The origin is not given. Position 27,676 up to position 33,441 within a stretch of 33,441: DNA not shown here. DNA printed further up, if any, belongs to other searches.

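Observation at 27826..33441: Giant (over 1870 aa) cysteine-free, K/Q/N/S/L-rich protein of no recognisable family, running off the window edge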

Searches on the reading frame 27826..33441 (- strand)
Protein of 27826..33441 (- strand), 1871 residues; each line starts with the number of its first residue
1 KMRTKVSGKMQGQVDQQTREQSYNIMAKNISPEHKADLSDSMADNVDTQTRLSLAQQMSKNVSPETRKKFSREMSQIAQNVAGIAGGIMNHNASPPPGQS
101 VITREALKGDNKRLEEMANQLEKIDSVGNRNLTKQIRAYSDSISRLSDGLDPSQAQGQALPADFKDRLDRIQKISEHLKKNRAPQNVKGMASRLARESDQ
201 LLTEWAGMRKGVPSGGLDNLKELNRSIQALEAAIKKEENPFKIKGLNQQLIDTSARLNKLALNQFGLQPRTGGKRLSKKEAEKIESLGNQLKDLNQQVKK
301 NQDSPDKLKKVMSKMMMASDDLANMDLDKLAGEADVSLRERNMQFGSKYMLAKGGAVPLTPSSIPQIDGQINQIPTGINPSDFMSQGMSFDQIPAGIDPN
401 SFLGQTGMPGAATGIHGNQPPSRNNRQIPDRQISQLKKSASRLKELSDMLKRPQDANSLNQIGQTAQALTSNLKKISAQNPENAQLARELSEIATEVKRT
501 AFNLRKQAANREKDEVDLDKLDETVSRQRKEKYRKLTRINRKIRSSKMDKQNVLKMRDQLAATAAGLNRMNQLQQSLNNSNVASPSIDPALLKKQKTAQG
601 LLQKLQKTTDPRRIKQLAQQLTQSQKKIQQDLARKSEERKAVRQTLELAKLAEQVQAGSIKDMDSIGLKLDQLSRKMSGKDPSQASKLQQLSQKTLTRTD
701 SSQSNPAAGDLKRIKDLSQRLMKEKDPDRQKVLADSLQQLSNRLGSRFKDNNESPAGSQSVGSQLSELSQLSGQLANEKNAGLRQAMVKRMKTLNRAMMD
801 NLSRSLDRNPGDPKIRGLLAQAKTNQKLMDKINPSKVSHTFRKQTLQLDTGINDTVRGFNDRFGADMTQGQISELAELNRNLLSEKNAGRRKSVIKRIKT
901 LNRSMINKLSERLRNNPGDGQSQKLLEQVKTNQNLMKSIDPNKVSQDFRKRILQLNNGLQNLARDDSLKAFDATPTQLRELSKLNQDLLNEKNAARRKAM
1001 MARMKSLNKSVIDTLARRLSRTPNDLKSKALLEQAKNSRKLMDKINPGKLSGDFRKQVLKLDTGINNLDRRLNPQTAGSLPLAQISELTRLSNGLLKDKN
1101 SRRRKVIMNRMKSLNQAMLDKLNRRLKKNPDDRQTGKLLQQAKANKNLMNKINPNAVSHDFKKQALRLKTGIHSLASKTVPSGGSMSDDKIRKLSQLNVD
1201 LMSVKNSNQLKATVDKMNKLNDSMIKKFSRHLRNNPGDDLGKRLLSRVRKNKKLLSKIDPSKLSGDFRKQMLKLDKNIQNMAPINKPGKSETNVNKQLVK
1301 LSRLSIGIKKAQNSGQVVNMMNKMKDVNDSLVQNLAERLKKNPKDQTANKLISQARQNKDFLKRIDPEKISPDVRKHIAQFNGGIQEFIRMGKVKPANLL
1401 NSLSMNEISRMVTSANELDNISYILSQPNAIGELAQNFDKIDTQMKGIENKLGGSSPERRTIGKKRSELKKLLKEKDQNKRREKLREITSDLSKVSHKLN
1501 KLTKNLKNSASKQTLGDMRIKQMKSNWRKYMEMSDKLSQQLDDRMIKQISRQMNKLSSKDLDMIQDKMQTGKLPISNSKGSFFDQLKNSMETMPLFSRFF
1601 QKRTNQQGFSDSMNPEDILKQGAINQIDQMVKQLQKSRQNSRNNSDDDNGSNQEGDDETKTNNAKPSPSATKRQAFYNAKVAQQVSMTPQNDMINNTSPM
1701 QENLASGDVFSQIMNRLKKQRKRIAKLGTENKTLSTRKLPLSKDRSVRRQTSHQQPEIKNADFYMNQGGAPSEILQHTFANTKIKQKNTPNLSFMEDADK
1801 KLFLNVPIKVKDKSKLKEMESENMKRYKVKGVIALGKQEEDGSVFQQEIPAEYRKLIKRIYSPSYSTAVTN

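Call 6: search_protein_families(library=pfam, proteins=[window:27826-33441:-], max_evalue=0.01)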
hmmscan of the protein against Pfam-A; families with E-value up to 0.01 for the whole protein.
window:27826-33441:- (1871 aa): 2 families
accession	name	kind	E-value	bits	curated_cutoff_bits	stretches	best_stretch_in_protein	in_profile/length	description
PF10547.14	P22_AR_N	-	0.0027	18.3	30.7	0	1337-1382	56-98/115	P22_AR N-terminal domain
PF17765.7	MLTR_LBD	-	0.004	17.7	26.3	0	784-830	61-106/168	MmyB-like transcription regulator ligand binding domain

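Call 7: search_protein_families(library=ncbifam, proteins=[window:27826-33441:-], max_evalue=0.01)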
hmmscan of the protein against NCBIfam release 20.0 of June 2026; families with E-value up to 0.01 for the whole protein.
window:27826-33441:- (1871 aa): 0 families

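Call 9: find_homologous_proteins(query=window:27826-33441:-, max_evalue=0.001)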
Query window:27826-33441:- (1871 aa): 1 proteins with E <= 0.001 among 8000 candidates.
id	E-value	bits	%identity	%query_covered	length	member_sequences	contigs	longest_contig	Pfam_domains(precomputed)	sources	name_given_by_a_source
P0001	0.0e+0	3879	100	99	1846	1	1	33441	-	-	-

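Call 22: search_solved_structures(query=window:27829-33441:-, max_evalue=1)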
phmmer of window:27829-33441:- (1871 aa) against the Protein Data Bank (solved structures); distinct sequences matched with E-value up to 1: 3.
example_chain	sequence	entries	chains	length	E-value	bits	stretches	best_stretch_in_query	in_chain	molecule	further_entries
8a3k_UNK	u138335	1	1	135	0.021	15.9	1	433-513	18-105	sc-apCC-4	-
9r1j_A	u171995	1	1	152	0.038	15.1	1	433-511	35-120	sc-apCC-4-NR-1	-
8qae_A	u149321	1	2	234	0.87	10.6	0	455-555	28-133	sc-apCC-6-SLLA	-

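Call 23: search_protein_families(library=phrogs, proteins=[window:27829-33441:-], max_evalue=0.01)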
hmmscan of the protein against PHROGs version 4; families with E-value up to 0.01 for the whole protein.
window:27829-33441:- (1871 aa): 0 families

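Call 48: find_related_loci(query=window:27829-33441:-, collection=metagenome_contigs, flank=10000)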
Query window:27829-33441:- (1871 aa) in metagenome_contigs; peptide patterns used: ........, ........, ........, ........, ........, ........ (x = any residue, [..] = any of these).
88 stretches matched a pattern, but none encodes a relative of the query by tblastn (E <= 1e-3).

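Call 71: list_cluster_members(proteins=[P0001, P0002, P0003, P0004])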
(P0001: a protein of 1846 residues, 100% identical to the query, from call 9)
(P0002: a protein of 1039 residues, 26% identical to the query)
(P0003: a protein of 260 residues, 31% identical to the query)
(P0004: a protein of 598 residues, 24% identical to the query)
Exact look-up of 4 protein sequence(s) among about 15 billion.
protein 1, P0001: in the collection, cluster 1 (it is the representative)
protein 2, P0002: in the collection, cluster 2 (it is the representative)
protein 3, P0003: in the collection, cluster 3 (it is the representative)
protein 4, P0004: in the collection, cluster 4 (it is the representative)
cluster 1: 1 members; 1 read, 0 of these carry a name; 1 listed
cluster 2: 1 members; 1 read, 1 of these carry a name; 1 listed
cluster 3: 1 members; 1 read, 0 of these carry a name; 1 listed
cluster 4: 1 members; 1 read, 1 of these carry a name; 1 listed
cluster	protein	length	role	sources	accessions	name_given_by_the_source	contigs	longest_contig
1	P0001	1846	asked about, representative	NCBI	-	-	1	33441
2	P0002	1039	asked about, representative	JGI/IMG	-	ABC-type transporter Mla subunit MlaD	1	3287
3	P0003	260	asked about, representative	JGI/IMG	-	-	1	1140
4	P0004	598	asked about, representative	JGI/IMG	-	hypothetical protein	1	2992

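Call 88: search_protein_families(library=padloc, proteins=[window:27829-33441:-], max_evalue=0.01)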
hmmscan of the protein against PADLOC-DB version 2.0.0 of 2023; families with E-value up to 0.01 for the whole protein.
window:27829-33441:- (1871 aa): 0 families
